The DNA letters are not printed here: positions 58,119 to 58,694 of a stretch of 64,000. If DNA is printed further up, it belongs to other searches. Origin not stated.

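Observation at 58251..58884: BrnT/BrnA toxin-antitoxin pair inserted between the cas effector and adaptation modules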

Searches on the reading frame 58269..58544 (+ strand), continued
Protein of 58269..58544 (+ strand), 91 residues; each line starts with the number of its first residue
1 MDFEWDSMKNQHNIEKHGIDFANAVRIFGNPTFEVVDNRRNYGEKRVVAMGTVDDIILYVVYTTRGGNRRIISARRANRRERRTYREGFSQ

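Call 36: find_encoding_contigs(protein=P0009, flank=8000, max_places=3)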
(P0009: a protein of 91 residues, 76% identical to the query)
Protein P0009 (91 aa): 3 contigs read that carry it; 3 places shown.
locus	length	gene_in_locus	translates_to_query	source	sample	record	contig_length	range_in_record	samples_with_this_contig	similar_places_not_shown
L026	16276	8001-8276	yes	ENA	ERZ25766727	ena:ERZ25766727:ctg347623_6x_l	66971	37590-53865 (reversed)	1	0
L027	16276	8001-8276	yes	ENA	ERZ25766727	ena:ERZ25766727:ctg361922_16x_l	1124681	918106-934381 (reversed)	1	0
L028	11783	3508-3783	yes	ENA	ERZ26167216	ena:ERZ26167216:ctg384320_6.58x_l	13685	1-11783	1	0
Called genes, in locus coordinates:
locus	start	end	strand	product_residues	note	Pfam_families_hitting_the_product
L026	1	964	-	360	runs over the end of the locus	PF02585:PIG-L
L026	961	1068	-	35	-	-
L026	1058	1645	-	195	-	-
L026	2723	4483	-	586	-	PF13620:CarboxypepD_reg, PF13715:CarbopepD_reg_2, PF17210:SdrD_B (faint), PF13620:CarboxypepD_reg, PF13715:CarbopepD_reg_2, PF22904:NOMO1-like_2nd (weak), PF14686:fn3_3 (weak), PF07715:Plug (weak), +3 more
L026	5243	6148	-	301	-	PF01259:SAICAR_synt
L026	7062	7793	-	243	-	PF00923:TAL_FSA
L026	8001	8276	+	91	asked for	PF04365:BrnT_toxin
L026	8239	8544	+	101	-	PF14384:BrnA_antitoxin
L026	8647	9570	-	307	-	PF14100:DUF6807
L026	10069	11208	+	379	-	PF00266:Aminotran_5, PF00155:Aminotran_1_2 (weak)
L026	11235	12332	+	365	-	PF02653:BPD_transp_2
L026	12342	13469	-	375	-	PF01408:GFO_IDH_MocA, PF22725:GFO_IDH_MocA_C3 (faint)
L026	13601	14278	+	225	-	PF09335:VTT_dom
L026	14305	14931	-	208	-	PF01066:CDP-OH_P_transf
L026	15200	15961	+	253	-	-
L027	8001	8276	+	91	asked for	PF04365:BrnT_toxin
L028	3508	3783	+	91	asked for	PF04365:BrnT_toxin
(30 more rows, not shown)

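Call 57: search_protein_families(library=pfam, proteins=[L024:7719-7916:+, L024:7919-8287:+, L024:8445-8666:+, L002:17153-17398:+], max_evalue=0.01)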
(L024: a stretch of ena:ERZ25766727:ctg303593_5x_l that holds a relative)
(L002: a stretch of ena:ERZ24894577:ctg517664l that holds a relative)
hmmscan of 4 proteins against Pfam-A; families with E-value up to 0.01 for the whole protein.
L024:7719-7916:+ (65 aa): 0 families

L024:7919-8287:+ (122 aa): 1 family
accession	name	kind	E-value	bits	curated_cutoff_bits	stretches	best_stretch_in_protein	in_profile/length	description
PF18480.7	DUF5615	-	3.8e-08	33.6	23.8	1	14-86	11-78/110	Domain of unknown function (DUF5615)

L024:8445-8666:+ (73 aa): 2 families
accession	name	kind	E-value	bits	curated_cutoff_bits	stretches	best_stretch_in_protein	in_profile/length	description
PF19581.5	Glyoxalase_7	-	8.1e-05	23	23.6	1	13-69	12-72/133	Glyoxalase superfamily protein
PF00903.31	Glyoxalase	-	0.00019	22.2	20.6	1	21-53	7-43/121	Glyoxalase/Bleomycin resistance protein/Dioxygenase superfamily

L002:17153-17398:+ (81 aa): 0 families

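Call 59: search_protein_families(library=padloc, proteins=[window:58269-58544:+], max_evalue=0.01)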
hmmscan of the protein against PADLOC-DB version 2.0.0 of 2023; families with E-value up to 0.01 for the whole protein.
window:58269-58544:+ (91 aa): 0 families

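Call 64: find_related_loci(query=A3, collection=metagenome_contigs, flank=5000)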
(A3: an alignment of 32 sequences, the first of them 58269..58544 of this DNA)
Query A3 (91 aa) in metagenome_contigs; peptide patterns used: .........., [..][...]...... (x = any residue, [..] = any of these).
600 stretches matched a pattern (row limit reached: there are more); 507 encode a relative of the query (tblastn E <= 1e-3); the best 80 are kept; 80 distinct loci.
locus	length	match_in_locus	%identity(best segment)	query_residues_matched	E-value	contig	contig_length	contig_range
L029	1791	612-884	54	1-91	4e-31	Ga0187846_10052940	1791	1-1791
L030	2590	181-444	59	1-88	5e-29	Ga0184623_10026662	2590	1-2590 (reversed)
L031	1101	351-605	56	1-85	1e-27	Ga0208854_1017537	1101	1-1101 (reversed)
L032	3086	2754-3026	59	1-91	2e-26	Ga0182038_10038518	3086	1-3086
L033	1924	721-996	54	1-91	4e-26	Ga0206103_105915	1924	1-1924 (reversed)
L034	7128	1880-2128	54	1-85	4e-26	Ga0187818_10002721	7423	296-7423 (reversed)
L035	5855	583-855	59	1-91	5e-26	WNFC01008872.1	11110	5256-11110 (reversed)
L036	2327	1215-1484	53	1-90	6e-26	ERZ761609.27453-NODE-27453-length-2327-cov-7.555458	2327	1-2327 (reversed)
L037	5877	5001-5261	53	1-87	9e-26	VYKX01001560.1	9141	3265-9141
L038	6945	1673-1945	52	1-91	2e-25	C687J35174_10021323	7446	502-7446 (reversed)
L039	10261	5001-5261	53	1-87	3e-25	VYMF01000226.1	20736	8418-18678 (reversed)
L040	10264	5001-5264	51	1-87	7e-25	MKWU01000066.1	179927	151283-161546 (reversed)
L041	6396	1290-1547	55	1-85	2e-24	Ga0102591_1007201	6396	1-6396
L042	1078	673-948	50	1-91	1e-24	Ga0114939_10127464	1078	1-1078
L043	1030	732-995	52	3-90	9e-25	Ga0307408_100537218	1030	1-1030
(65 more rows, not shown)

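Call 69: find_encoding_contigs(protein=P0004, flank=6000, max_places=2)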
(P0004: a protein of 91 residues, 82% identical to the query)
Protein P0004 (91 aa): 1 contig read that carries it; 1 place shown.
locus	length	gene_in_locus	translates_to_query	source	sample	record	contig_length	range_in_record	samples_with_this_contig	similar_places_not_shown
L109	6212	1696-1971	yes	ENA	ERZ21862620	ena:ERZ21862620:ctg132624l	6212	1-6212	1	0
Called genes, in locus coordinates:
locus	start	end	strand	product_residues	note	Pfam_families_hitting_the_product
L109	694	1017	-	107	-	-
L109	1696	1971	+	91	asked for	PF04365:BrnT_toxin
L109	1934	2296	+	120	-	PF14384:BrnA_antitoxin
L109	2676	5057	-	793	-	PF18019:Cas3_HD, PF00270:DEAD, PF00271:Helicase_C, PF22590:Cas3-like_C_2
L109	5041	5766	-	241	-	-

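Call 70: find_encoding_contigs(protein=P0012, flank=6000, max_places=2)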
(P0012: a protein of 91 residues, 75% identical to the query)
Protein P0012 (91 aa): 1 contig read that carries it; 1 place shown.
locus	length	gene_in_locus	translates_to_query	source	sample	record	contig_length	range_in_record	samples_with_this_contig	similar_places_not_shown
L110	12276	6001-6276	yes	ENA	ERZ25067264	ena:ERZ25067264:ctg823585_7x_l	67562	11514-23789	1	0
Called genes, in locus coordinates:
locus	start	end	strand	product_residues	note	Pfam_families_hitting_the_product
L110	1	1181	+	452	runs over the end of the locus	PF05721:PhyH, PF12717:Cnd1 (faint), PF00514:Arm (faint), PF02985:HEAT (faint), PF13646:HEAT_2, PF13646:HEAT_2, PF01602:Adaptin_N (weak), PF13646:HEAT_2, +4 more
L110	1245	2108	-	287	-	PF02585:PIG-L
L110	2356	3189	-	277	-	-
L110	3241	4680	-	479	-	PF04542:Sigma70_r2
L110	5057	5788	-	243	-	PF00923:TAL_FSA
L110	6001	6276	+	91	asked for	PF04365:BrnT_toxin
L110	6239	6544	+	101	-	PF14384:BrnA_antitoxin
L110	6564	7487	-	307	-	PF14100:DUF6807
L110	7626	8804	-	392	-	PF01408:GFO_IDH_MocA, PF02894:GFO_IDH_MocA_C, PF22725:GFO_IDH_MocA_C3 (weak)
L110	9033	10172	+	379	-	PF00266:Aminotran_5, PF00155:Aminotran_1_2 (weak)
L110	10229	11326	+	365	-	PF02653:BPD_transp_2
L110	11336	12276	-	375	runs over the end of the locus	PF01408:GFO_IDH_MocA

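Call 71: find_encoding_contigs(protein=P0015, flank=6000, max_places=2)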
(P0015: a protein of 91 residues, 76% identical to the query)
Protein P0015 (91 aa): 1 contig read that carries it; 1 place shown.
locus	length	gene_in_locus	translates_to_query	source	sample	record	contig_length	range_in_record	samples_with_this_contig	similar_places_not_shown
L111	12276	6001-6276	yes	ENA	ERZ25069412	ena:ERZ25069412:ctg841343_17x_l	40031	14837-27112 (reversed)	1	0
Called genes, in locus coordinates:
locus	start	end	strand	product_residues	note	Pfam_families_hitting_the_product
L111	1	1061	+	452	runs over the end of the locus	PF05721:PhyH, PF12717:Cnd1 (faint), PF00514:Arm (faint), PF01602:Adaptin_N (faint), PF02985:HEAT (faint), PF03130:HEAT_PBS (faint), PF13646:HEAT_2, PF13646:HEAT_2, +3 more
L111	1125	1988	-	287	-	PF02585:PIG-L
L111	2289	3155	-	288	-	-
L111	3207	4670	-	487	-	PF04542:Sigma70_r2, PF08281:Sigma70_r4_2 (weak)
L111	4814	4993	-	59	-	-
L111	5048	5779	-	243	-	PF00923:TAL_FSA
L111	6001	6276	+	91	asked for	PF04365:BrnT_toxin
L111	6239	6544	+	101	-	PF14384:BrnA_antitoxin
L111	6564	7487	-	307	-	PF14100:DUF6807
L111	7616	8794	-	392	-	PF01408:GFO_IDH_MocA, PF22725:GFO_IDH_MocA_C3 (weak), PF02894:GFO_IDH_MocA_C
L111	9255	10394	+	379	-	PF00266:Aminotran_5, PF00155:Aminotran_1_2 (weak)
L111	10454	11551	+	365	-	PF02653:BPD_transp_2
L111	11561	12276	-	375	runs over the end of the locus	PF01408:GFO_IDH_MocA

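Call 78: predict_structure(alignment_id=A3)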
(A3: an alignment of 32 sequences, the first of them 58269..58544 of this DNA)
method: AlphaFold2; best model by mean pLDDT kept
length: 91 residues; sequences in the alignment: 32
mean_pLDDT: 92.7   pTM: 0.83
mean pLDDT of the five models: 92.7, 92.3, 92.1, 91.4, 90.6
residues with pLDDT >= 90: 69; 70-90: 19; 50-70: 3; < 50: 0
segments of 3 or more residues with pLDDT < 50: none
pLDDT, mean of each block of 10 residues (from residue 1): 93 98 95 92 92 95 90 97 88 54
secondary structure, 60 per line:
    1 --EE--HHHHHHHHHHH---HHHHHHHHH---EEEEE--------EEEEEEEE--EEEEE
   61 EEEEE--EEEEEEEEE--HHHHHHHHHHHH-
elements in order: H7-17 H21-29 E33-37 E46-53 E56-65 E68-76 H79-90

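Call 80: fold_search(model_id=the predicted structure, library=pdb)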
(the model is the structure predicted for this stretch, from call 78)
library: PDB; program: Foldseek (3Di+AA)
matches with E <= 10: 340; with E <= 0.001: 1
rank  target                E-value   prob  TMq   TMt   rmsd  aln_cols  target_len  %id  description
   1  7vd7_A                4.0e-08  1.00  0.83  0.80   2.5        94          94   38  Toxin - Antitoxin complex from Salmonella enterica serovar Typhimurium (released 2022-09-14)
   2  6w3f_A                1.9e-01  0.33  0.25  0.22   5.2        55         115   11  Rd1NTF2_05_I64F_A80G_T94P_D101K_L106W (released 2020-04-15)
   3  5ig4_C                2.3e-01  0.16  0.24  0.19   7.8        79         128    9  Crystal structure of N. vectensis CaMKII-A hub (released 2016-03-23)
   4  3fka_A                2.9e-01  0.33  0.29  0.24   4.3        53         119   13  CRYSTAL STRUCTURE OF A NTF-2 LIKE PROTEIN OF UNKNOWN FUNCTION (SPO1084) FROM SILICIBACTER POMEROYI DSS-3 AT 1.69 A RES (released 2009-02-24)
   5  5ig4_F                3.1e-01  0.21  0.22  0.16   8.0        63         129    8  Crystal structure of N. vectensis CaMKII-A hub (released 2016-03-23)
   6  6w3f_B                3.5e-01  0.23  0.25  0.22   5.2        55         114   11  Rd1NTF2_05_I64F_A80G_T94P_D101K_L106W (released 2020-04-15)
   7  5ts4_C                3.5e-01  0.16  0.29  0.26   8.2        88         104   12  Crystal structure of a de novo designed protein with curved beta-sheet (released 2017-01-25)
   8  9eoy_A                5.0e-01  0.20  0.23  0.17   7.5        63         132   11  Structure of Thr354Asn, Glu355Gln, Thr412Asn, Ile414Met, Ile464His, and Phe467Met mutant human CaMKII alpha hub bound  (released 2024-09-25)
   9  6w4o_B                5.0e-01  0.15  0.22  0.17   7.5        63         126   13  CaMKII alpha-30 Cryo-EM reconstruction (released 2020-07-15)
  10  5ig3_B                5.0e-01  0.15  0.22  0.17   7.5        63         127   13  Crystal structure of the human CaMKII-alpha hub (released 2016-03-23)
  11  6w90                  5.0e-01  0.10  0.28  0.23  10.6       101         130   14  De novo designed NTF2 fold protein NT-9 (released 2020-08-19)
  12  3fka_B                5.3e-01  0.23  0.29  0.24   4.3        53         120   13  CRYSTAL STRUCTURE OF A NTF-2 LIKE PROTEIN OF UNKNOWN FUNCTION (SPO1084) FROM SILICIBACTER POMEROYI DSS-3 AT 1.69 A RES (released 2009-02-24)
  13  6of8_B                5.3e-01  0.12  0.22  0.17   8.8        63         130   13  Structure of Thr354Asn, Glu355Gln, Thr412Asn, Ile414Met, Ile464His, and Phe467Met mutant human CamKII-alpha hub domain (released 2019-04-17)
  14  4hz9_B                5.6e-01  0.25  0.27  0.21   5.5        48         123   17  Crystal structure of the type VI native effector-immunity complex Tae3-Tai3 from Ralstonia pickettii (released 2013-08-21)
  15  4r80_A                5.6e-01  0.18  0.29  0.33   9.8        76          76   12  Crystal Structure of a De Novo Designed Beta Sheet Protein, Cystatin Fold, Northeast Structural Genomics Consortium (N (released 2014-09-24)
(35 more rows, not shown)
